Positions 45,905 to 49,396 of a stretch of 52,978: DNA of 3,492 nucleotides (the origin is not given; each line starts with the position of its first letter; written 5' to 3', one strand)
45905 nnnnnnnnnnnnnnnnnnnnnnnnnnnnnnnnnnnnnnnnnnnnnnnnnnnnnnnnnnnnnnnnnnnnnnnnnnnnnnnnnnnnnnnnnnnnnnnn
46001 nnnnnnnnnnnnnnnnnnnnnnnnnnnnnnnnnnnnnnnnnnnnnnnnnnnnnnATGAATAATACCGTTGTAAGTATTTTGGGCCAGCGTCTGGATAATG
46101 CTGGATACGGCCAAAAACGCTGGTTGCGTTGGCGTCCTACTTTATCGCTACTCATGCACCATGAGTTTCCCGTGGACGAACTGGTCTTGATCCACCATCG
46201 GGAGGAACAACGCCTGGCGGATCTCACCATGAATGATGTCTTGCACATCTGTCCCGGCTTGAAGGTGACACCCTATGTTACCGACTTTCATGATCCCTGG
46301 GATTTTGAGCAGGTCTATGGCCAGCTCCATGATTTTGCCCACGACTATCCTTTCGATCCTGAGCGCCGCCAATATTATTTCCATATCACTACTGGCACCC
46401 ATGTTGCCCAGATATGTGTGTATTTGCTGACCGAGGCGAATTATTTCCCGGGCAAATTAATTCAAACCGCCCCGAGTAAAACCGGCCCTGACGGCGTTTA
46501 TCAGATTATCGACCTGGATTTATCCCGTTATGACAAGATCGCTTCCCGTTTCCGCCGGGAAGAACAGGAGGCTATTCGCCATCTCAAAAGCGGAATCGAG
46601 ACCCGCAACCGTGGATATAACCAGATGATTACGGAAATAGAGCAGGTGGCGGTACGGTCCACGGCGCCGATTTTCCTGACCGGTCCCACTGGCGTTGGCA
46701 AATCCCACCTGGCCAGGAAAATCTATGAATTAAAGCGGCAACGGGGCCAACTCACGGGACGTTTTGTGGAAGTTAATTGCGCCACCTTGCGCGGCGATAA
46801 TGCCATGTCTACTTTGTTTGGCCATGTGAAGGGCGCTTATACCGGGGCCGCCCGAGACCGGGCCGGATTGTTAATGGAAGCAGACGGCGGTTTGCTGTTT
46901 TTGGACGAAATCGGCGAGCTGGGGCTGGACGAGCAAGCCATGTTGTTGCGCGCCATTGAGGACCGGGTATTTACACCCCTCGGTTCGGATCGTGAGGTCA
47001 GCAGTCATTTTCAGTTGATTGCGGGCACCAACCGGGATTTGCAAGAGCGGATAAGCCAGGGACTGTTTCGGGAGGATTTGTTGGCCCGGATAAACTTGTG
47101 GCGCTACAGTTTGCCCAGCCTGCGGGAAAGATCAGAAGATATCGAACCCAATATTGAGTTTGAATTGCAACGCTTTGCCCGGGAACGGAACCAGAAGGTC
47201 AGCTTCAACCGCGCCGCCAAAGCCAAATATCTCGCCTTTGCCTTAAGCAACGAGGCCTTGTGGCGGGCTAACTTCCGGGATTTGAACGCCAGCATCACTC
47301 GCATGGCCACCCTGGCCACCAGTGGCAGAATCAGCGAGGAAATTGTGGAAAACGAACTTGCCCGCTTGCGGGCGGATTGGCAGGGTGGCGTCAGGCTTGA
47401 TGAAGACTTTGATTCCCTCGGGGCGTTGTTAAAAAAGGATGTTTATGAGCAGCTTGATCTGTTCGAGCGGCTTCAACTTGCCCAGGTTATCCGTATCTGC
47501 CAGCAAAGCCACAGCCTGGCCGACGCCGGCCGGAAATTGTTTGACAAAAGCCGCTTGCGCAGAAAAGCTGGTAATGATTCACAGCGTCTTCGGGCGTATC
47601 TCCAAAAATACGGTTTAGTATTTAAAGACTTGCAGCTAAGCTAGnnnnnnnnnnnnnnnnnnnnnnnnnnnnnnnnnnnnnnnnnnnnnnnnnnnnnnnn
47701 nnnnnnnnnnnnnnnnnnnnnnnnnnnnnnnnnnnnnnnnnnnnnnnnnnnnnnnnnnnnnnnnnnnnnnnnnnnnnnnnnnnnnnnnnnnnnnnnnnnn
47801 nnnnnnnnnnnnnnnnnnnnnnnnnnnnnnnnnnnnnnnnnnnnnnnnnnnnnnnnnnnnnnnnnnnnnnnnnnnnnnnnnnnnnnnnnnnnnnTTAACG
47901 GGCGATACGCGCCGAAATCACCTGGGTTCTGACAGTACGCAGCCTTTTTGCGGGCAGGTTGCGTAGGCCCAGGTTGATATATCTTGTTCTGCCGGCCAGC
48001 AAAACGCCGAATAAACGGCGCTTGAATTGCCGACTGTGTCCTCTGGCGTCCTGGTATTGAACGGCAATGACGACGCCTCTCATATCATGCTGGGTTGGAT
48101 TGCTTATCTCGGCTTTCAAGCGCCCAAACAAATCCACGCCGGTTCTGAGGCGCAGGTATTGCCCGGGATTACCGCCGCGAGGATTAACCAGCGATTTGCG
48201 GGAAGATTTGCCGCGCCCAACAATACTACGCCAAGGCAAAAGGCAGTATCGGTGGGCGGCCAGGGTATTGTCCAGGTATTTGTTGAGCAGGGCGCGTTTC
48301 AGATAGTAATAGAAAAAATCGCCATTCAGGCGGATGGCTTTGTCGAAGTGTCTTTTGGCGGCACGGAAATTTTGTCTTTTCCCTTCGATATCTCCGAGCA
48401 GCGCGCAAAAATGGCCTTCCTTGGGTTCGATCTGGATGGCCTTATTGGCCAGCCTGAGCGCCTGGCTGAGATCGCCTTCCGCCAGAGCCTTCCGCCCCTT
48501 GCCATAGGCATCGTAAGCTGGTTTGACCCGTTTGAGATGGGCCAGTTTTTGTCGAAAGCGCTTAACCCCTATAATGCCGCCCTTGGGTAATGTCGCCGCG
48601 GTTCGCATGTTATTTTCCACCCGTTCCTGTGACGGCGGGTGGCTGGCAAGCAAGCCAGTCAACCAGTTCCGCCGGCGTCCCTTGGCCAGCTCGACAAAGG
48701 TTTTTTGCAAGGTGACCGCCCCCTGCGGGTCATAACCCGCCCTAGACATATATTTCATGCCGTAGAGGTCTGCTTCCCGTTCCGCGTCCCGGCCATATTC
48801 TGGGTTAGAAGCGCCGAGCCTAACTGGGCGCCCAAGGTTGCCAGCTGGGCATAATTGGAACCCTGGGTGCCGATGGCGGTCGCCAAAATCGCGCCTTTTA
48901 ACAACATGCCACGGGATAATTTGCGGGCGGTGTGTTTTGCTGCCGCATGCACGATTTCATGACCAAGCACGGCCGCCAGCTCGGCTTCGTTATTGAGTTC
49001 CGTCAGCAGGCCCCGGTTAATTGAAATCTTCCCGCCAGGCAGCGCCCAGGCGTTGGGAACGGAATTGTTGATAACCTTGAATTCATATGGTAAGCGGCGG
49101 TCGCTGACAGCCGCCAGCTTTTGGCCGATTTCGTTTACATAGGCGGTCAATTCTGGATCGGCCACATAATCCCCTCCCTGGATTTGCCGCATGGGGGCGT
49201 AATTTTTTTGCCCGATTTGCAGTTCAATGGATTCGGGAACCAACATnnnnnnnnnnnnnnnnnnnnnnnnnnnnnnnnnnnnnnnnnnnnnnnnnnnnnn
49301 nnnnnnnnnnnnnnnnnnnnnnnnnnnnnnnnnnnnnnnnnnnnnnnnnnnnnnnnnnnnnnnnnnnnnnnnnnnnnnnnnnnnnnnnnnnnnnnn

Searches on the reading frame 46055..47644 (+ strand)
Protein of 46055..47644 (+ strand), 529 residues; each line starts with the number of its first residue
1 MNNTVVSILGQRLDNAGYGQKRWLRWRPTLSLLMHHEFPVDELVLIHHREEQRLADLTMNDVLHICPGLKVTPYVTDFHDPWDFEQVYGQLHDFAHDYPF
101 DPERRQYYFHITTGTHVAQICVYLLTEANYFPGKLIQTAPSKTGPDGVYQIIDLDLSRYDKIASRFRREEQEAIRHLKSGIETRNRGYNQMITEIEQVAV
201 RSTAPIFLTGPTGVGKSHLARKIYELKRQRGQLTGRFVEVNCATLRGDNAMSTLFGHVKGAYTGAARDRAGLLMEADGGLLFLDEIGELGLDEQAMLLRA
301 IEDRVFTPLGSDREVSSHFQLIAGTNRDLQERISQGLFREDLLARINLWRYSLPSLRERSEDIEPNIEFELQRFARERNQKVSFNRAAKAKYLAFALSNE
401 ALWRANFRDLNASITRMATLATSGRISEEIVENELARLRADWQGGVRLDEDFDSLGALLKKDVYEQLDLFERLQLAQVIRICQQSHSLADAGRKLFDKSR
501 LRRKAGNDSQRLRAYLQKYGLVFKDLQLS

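Call 53: search_protein_families(library=pfam, proteins=[window:46055-47644:+], max_evalue=0.001)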
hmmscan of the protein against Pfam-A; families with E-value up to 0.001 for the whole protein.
window:46055-47644:+ (529 aa): 11 families
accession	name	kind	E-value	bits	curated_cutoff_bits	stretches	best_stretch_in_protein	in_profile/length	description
PF06956.16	RtcR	-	5.8e-73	244.7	23.1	1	3-180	3-183/183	Regulator of RNA terminal phosphate cyclase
PF00158.32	Sigma54_activat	-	3.7e-48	163.8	20.2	1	184-348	4-164/168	Sigma-54 interaction domain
PF14532.12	Sigma54_activ_2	-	3.2e-13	50.6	25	1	190-356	9-138/138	Sigma-54 interaction domain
PF07728.20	AAA_5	-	1.1e-07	32.4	22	1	206-328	2-124/139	AAA domain (dynein-related subfamily)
PF00004.35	AAA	-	5.8e-07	30.5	21.2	1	207-345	2-125/131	ATPase family associated with various cellular activities (AAA)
PF25601.1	AAA_lid_14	-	3.1e-06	27.4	27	1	357-437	1-76/87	AAA+ ATPase lid domain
PF13191.12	AAA_16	-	8.4e-06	26.8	32.6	1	198-303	19-122/167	AAA ATPase domain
PF13401.12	AAA_22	-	0.00011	23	27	1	204-268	6-64/130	AAA domain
PF05729.18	NACHT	-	0.00011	22.5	26.7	1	205-381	2-158/167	NACHT domain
PF01078.27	Mg_chelatase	-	0.00018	21.4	20.3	0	264-326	93-157/207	Magnesium chelatase, subunit ChlI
PF01637.24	ATPase_2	-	0.00052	20.3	33.2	0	192-231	8-48/225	ATPase domain predominantly from Archaea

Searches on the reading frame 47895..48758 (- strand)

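Call 53: search_protein_families(library=pfam, proteins=[window:47895-48758:-], max_evalue=0.001)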
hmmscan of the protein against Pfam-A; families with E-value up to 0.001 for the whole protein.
window:47895-48758:- (287 aa): 3 families
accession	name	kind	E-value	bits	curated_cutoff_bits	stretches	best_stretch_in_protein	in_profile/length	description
PF07719.23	TPR_2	-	1.9e-06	28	27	0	118-147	4-33/34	Tetratricopeptide repeat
PF00515.34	TPR_1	-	1.3e-05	25.3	27.8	0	121-148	7-34/34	Tetratricopeptide repeat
PF14559.12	TPR_19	-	9.5e-05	23.1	25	1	91-152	1-62/68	Tetratricopeptide repeat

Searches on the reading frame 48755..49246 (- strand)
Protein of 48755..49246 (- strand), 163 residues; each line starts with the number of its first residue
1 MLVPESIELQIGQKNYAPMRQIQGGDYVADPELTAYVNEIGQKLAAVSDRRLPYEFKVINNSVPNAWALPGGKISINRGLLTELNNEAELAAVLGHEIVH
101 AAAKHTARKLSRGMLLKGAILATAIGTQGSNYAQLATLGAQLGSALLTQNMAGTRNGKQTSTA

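Call 53: search_protein_families(library=pfam, proteins=[window:48755-49246:-], max_evalue=0.001)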
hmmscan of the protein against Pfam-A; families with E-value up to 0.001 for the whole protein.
window:48755-49246:- (163 aa): 1 family
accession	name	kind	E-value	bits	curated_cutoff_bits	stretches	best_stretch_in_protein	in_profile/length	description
PF01435.24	Peptidase_M48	-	2.8e-21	76.6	20.3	1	33-136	3-114/186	Peptidase family M48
